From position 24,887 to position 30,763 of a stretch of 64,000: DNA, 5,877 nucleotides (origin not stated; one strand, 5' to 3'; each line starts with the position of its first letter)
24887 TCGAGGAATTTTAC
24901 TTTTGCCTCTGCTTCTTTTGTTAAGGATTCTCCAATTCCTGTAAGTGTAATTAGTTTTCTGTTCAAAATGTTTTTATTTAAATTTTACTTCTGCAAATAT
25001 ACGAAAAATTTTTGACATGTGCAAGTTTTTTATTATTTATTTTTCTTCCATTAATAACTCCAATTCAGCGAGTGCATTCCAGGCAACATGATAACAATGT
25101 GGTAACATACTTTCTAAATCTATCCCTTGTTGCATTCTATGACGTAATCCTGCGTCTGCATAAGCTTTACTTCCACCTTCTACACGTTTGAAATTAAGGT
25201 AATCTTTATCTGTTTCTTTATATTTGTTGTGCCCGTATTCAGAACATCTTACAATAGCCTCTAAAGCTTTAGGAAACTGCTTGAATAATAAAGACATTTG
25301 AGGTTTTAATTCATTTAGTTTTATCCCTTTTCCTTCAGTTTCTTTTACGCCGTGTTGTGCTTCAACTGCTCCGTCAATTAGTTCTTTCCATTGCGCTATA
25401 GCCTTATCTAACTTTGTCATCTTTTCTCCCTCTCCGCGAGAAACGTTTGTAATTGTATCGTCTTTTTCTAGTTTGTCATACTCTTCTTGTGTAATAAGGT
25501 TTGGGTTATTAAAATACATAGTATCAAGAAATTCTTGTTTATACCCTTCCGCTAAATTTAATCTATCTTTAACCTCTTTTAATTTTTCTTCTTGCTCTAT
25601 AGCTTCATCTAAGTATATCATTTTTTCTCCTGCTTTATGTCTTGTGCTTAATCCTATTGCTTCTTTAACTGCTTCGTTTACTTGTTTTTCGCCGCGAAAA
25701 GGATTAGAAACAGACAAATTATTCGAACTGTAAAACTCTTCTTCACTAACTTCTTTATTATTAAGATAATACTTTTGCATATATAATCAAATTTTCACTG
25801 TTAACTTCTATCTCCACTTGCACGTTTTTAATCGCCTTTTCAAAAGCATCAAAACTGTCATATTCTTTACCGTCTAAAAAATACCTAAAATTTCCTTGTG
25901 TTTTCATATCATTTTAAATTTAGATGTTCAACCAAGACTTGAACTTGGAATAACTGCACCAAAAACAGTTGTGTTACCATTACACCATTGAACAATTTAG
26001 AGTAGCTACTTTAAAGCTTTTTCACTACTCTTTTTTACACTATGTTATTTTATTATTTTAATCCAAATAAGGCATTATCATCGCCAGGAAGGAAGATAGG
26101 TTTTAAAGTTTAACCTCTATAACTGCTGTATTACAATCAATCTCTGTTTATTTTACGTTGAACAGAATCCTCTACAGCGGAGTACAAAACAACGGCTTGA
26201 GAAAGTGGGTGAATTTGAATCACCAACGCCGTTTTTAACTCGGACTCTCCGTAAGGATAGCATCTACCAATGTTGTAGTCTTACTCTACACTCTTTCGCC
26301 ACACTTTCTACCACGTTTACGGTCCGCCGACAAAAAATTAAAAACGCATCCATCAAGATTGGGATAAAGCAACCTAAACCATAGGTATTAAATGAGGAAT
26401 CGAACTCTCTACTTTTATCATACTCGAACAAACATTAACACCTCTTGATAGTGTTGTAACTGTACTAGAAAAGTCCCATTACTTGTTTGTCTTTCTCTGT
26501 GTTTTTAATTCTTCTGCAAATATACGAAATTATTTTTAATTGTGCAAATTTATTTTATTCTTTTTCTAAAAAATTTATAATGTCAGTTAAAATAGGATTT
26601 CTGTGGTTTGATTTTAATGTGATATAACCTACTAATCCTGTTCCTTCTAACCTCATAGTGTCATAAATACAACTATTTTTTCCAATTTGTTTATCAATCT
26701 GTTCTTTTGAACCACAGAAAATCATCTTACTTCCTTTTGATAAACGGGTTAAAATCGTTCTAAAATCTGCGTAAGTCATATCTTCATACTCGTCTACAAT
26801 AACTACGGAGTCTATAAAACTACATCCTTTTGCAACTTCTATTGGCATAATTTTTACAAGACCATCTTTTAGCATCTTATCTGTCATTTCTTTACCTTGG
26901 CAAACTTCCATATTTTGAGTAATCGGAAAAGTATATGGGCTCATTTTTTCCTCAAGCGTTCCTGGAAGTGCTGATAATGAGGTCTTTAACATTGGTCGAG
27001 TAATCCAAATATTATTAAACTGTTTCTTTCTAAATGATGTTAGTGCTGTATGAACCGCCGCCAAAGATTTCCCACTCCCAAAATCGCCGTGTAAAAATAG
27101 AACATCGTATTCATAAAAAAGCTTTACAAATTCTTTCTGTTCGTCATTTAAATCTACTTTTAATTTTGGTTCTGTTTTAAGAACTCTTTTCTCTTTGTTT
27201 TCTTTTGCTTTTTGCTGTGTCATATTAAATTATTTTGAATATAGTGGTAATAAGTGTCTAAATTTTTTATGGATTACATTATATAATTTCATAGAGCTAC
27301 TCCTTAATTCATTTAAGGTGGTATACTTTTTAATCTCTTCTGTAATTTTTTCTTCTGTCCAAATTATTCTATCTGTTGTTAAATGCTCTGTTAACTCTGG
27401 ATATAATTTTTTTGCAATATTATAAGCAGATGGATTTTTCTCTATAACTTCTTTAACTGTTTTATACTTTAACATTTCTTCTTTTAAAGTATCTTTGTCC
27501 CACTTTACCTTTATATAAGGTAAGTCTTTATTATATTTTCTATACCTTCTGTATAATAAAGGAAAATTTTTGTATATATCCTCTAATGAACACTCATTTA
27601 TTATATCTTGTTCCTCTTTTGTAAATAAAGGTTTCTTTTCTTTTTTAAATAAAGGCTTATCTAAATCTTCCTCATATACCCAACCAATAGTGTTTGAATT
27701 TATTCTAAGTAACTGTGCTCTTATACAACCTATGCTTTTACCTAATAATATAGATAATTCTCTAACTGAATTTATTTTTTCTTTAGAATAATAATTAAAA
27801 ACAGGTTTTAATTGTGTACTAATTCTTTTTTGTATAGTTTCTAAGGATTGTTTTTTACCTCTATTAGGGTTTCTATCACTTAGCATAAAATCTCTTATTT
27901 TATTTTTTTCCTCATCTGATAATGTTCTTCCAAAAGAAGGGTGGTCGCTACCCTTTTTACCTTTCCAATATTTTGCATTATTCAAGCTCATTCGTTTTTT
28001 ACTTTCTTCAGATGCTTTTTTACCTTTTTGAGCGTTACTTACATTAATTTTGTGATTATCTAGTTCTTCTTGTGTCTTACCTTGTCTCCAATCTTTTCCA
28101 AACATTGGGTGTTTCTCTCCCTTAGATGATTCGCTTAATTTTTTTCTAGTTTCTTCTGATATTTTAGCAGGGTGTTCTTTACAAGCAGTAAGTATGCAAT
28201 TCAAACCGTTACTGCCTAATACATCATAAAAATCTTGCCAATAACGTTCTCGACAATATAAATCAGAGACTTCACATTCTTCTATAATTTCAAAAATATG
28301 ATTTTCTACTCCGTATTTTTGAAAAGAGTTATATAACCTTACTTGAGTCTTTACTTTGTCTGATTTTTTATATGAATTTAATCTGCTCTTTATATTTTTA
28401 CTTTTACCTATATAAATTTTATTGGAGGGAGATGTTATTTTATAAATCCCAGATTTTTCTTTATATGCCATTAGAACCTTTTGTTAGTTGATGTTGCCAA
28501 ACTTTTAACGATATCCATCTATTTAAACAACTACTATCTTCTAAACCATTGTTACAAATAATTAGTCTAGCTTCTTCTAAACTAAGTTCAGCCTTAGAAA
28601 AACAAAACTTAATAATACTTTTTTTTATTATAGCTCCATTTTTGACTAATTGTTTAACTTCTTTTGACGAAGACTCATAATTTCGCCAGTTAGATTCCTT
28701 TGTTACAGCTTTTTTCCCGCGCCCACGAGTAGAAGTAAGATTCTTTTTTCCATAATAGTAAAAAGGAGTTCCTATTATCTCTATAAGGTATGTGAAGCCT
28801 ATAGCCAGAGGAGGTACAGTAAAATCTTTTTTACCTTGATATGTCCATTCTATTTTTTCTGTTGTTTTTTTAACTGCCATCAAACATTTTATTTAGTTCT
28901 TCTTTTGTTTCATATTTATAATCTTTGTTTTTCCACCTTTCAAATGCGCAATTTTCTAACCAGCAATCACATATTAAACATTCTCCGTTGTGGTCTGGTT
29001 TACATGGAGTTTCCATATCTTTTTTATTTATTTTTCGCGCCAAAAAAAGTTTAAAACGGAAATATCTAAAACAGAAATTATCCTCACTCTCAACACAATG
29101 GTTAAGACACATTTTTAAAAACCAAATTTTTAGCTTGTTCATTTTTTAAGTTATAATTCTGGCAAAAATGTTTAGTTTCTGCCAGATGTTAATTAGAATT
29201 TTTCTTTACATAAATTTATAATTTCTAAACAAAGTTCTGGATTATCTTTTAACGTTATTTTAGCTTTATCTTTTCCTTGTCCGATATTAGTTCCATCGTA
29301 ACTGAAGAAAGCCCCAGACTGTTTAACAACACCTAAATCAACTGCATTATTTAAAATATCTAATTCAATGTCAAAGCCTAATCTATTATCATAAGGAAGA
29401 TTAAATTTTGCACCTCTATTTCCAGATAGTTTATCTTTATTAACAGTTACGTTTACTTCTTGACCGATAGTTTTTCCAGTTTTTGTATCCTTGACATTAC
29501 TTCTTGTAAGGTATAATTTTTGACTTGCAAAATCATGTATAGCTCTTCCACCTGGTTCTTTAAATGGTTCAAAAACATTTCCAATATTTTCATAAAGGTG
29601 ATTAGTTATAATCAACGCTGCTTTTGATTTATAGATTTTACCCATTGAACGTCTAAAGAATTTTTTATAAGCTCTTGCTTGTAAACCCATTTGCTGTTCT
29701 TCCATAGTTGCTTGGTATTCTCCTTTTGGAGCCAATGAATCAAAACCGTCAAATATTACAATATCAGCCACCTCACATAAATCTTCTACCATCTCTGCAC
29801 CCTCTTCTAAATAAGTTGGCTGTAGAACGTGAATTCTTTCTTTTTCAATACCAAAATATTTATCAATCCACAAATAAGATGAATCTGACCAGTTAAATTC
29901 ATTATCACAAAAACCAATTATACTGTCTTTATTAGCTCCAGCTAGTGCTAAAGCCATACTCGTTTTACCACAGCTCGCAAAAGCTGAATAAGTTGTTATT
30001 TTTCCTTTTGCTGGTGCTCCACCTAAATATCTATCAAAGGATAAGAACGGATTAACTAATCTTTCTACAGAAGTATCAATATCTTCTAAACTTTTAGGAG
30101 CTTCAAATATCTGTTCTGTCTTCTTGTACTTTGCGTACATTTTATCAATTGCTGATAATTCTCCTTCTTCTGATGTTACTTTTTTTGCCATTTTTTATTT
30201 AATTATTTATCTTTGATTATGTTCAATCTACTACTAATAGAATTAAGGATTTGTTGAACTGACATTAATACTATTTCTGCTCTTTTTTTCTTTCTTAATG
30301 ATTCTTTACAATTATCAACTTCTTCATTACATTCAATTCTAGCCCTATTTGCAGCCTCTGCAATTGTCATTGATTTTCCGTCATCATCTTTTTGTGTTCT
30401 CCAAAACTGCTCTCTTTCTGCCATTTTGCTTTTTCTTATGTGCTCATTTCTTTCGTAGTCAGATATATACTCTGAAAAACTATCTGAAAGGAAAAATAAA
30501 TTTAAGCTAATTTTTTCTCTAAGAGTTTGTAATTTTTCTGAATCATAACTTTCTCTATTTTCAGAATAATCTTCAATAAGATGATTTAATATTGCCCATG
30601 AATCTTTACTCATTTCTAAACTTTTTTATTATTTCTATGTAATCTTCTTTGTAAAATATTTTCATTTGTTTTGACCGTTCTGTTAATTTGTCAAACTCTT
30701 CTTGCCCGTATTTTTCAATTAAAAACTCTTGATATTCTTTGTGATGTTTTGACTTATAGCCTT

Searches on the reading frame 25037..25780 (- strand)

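Call 9: search_protein_families(library=phrogs, proteins=[window:25037-25780:-])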
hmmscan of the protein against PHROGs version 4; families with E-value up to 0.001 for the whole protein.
window:25037-25780:- (247 aa): 4 families
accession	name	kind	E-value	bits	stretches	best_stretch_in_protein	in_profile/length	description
phrog_5033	-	lysis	3.1e-24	86.9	1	104-247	34-172/178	endolysin; inhibits RNA polymerase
phrog_801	-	DNA, RNA and nucleotide metabolism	3e-16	61.1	1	139-246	87-190/476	dATP / dGTP pyrophosphohydrolase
phrog_19680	-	unknown function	5.9e-12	47.1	1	143-242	81-179/188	-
phrog_27780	-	unknown function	0.00012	22.8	1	166-242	23-96/255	-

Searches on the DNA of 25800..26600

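Call 17: search_rna_families(source=window, start=25800, end=26600, threshold=evalue, max_evalue=10, show_alignments=3)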
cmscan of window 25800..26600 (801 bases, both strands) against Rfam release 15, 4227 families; matches with E-value up to 10: 3.
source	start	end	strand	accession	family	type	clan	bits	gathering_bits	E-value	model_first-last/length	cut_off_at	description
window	25924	25994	-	RF00005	tRNA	Gene; tRNA;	CL00001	59.8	29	2.5e-12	1-71/71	no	tRNA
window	25994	26046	-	RF00109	Vimentin3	Cis-reg;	-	18.1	36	4.6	1-67/67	no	Vimentin 3' UTR protein-binding region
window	26384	26420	-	RF03189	mir-1175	Gene; miRNA;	-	14.2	51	5.2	1-72/72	no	mir-1175 microRNA precursor family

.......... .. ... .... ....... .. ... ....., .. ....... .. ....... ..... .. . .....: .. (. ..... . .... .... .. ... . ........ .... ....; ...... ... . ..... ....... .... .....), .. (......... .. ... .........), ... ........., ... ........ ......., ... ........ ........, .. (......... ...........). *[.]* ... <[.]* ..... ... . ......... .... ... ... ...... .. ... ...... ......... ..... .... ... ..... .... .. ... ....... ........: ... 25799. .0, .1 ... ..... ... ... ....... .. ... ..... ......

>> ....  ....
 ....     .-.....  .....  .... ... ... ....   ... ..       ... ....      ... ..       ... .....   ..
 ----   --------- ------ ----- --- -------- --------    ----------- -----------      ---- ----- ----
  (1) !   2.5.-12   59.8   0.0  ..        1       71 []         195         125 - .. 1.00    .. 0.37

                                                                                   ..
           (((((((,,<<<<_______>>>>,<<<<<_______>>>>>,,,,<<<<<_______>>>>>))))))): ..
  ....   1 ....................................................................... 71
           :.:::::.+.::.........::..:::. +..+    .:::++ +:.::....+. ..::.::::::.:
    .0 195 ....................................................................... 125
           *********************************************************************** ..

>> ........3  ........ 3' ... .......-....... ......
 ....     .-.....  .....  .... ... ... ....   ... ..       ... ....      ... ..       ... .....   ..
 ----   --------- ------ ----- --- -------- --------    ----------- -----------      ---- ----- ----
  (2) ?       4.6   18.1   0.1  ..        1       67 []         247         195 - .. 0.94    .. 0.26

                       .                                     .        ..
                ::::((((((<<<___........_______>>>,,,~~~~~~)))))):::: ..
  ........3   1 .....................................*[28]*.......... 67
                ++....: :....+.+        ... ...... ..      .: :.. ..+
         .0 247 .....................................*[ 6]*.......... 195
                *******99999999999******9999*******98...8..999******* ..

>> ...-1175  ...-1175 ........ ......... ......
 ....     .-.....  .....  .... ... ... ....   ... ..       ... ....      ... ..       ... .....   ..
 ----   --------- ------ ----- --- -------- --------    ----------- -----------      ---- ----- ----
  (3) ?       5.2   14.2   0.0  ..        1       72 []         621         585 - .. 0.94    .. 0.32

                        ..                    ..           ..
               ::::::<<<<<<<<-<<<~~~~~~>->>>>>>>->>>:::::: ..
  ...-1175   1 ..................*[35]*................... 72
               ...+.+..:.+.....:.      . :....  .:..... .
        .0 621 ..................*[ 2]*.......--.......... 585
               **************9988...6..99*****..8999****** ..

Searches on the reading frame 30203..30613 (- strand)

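Call 68: search_protein_families(library=phrogs, proteins=[window:30203-30613:-], max_evalue=0.001)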
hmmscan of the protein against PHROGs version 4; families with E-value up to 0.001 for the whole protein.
window:30203-30613:- (136 aa): 1 family
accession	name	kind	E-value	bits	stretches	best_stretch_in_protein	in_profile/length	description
phrog_38137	-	unknown function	4.3e-45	154.2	1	6-133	8-135/136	-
